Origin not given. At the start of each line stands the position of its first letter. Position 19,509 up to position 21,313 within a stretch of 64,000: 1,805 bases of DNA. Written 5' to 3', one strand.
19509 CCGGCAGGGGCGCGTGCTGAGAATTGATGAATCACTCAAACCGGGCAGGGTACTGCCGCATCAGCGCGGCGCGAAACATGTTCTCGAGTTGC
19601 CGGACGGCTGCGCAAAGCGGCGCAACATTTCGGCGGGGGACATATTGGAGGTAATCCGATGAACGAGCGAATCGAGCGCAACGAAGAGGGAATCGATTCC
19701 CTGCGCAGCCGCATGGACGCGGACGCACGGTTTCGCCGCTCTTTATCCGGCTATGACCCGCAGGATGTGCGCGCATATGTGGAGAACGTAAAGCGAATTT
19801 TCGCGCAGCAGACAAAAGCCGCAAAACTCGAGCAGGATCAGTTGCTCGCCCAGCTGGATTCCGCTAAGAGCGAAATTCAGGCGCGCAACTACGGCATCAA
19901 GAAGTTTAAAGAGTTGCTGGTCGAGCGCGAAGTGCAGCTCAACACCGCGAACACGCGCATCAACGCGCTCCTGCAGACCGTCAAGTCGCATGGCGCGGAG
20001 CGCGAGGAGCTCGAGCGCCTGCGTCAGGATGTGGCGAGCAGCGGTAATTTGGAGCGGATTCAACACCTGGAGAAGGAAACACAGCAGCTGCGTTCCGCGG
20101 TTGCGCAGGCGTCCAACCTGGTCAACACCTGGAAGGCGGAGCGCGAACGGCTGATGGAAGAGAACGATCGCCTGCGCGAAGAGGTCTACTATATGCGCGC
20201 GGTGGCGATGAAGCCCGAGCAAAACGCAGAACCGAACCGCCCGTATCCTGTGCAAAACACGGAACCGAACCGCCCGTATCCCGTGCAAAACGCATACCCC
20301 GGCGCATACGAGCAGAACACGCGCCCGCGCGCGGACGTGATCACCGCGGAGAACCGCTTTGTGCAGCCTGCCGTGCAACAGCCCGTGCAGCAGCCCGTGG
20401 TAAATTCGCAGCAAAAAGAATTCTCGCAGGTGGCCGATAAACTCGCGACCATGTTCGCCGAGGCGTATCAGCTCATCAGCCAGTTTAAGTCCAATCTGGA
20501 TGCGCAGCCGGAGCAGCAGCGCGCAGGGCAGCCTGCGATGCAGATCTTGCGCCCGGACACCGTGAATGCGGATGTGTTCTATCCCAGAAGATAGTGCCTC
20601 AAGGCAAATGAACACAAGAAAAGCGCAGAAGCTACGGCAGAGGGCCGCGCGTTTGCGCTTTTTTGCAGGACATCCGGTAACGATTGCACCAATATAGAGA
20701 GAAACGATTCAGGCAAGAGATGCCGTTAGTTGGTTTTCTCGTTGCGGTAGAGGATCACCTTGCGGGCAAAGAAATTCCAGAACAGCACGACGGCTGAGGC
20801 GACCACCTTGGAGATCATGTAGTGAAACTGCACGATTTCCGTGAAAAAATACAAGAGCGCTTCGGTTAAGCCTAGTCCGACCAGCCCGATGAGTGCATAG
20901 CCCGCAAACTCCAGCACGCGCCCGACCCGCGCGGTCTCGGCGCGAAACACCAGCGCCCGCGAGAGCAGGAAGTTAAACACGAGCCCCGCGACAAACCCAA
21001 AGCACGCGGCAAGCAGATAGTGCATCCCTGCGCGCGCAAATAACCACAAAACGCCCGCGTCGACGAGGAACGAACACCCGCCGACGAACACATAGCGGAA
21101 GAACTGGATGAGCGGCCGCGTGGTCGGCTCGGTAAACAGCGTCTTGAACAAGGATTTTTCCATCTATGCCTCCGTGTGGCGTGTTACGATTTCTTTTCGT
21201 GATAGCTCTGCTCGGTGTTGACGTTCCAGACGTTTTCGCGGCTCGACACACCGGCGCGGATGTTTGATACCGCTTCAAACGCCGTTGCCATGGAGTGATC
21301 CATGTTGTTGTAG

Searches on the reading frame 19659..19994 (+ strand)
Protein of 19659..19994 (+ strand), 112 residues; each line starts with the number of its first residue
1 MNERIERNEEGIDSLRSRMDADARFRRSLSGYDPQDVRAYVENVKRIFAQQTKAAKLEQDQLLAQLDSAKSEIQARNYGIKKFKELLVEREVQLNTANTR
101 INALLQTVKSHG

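Call 56: search_solved_structures(query=A3, max_evalue=1, show_alignments=2)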
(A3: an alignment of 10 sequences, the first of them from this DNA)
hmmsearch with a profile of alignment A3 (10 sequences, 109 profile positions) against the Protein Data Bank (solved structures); distinct sequences matched with E-value up to 1: 65 (the best 60 are shown).
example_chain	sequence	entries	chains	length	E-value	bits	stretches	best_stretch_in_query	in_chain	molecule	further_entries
9pv2_A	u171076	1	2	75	3.8e-05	27.1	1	18-72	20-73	Cell cycle protein GpsB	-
4ug1_A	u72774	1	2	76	0.00015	25.2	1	10-59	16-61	CELL CYCLE PROTEIN GPSB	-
8e2c_A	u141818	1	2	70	0.00021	24.7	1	18-68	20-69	Cell cycle protein GpsB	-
8e2b_A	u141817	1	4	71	0.00022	24.6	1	18-68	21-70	Cell cycle protein GpsB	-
2wuj_A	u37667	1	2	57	0.00027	24.4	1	15-46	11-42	SEPTUM SITE-DETERMINING PROTEIN DIVIVA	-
6gpz_B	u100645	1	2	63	0.0004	23.8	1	13-66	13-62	Cell cycle protein GpsB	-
4ug3_A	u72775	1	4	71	0.00061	23.2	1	13-68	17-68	CELL CYCLE PROTEIN GPSB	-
2wuk_A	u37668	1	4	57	0.00078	22.9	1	15-46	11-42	SEPTUM SITE-DETERMINING PROTEIN DIVIVA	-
6gp7_B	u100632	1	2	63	0.0011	22.4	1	13-66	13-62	Cell cycle protein GpsB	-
3r2p_A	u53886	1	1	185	0.0012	22.3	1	26-97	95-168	Apolipoprotein A-I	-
6gqa_A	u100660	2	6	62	0.0019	21.6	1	15-59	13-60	Cell cycle protein GpsB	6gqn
1av1_A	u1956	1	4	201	0.002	21.6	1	26-97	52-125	APOLIPOPROTEIN A-I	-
6pts_A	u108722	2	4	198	0.0039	20.6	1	26-97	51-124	Apolipoprotein A-I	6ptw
7kjr_C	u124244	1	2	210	0.004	20.6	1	26-97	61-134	Apolipoprotein A-I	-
4v6m_A0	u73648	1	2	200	0.0042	20.5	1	26-97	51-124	Apolipoprotein A-I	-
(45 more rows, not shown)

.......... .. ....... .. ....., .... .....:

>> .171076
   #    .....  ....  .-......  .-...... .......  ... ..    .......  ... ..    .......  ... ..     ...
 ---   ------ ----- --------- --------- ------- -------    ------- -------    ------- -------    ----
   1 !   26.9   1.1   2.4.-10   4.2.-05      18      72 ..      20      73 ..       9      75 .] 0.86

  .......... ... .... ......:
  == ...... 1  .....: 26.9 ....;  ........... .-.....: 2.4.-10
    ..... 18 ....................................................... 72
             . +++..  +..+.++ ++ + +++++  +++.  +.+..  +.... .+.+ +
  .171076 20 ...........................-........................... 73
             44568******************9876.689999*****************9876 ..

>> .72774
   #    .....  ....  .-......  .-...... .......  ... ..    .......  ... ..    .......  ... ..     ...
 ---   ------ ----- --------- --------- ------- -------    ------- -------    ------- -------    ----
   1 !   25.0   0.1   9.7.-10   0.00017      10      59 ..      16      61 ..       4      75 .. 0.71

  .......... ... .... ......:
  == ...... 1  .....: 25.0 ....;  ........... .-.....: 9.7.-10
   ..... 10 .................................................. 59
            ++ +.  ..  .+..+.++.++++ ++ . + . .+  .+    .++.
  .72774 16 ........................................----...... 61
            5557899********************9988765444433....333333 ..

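Call 57: search_protein_families(library=pfam, alignment_id=A3, max_evalue=1)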
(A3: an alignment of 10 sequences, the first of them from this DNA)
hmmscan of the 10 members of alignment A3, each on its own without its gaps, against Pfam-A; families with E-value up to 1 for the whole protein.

A. member 1, seq(112 aa): 5 families
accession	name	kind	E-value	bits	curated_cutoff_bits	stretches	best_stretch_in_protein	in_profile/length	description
PF05103.18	DivIVA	-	0.00082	19.8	28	1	23-78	9-60/131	DivIVA protein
PF02970.22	TBCA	-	0.039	14.7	30.3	1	40-108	9-75/99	Tubulin binding cofactor A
PF10704.14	DUF2508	-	0.039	14.6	22.5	1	51-109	7-65/71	Protein of unknown function (DUF2508)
PF22313.1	DIP0205-like_N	-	0.21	12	27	1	19-49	13-44/57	DIP0205-like, N-terminal domain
PF09969.14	DUF2203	-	0.31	12.2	24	1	33-111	4-72/122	Uncharacterized conserved protein (DUF2203)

B. families by the number of members that match (of 10 scanned): 61 families (the first 25 are shown)
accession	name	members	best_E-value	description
PF05103.18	DivIVA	8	3.2e-05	DivIVA protein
PF22313.1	DIP0205-like_N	3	0.0032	DIP0205-like, N-terminal domain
PF09969.14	DUF2203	3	0.015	Uncharacterized conserved protein (DUF2203)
PF10704.14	DUF2508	2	0.0017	Protein of unknown function (DUF2508)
PF03148.19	Tektin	2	0.0019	Tektin family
PF07888.16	CALCOCO1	2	0.0027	Calcium binding and coiled-coil domain (CALCOCO1) like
PF20400.3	BAR_4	2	0.0028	BAR-like domain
PF23735.1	KIF9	2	0.008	Kinesin-like protein KIF9 domain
PF06156.18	YabA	2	0.049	Initiation control protein YabA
PF14362.11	DUF4407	2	0.44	Domain of unknown function (DUF4407)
PF25764.1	KIF21A_4th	1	0.00056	KIF21A-like domain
PF14662.11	KASH_CCD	1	0.00087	Coiled-coil region of CCDC155 or KASH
PF14712.11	Snapin_Pallidin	1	0.0026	Snapin/Pallidin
PF16515.11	HIP1_clath_bdg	1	0.0029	Clathrin-binding domain of Huntingtin-interacting protein 1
PF15619.11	Lebercilin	1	0.0058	Ciliary protein causing Leber congenital amaurosis disease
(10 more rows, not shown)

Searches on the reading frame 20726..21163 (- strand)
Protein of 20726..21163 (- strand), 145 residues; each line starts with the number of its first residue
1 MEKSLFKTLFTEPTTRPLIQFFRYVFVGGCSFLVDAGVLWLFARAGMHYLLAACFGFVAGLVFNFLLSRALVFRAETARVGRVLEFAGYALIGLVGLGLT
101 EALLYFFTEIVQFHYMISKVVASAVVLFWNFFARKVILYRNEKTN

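Call 7: search_protein_families(library=pfam, proteins=[window:20726-21163:-], max_evalue=0.01)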
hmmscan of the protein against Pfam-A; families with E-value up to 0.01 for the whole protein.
window:20726-21163:- (145 aa): 1 family
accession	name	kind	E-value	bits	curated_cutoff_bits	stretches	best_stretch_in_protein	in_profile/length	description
PF04138.20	GtrA_DPMS_TM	-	9.3e-22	77.9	26.1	1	23-137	1-115/117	GtrA/DPMS, transmembrane domain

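Call 8: search_protein_families(library=ncbifam, proteins=[window:20726-21163:-], max_evalue=1)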
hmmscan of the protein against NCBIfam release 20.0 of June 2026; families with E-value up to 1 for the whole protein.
window:20726-21163:- (145 aa): 2 families
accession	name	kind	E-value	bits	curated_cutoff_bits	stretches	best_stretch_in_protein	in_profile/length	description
NF037976.1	gtrA_1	subfamily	0.0035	17.4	50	1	32-97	13-82/126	GtrA family protein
NF033492.1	podovir_small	equivalog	0.057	13.3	32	0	118-135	17-32/36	putative phage replication protein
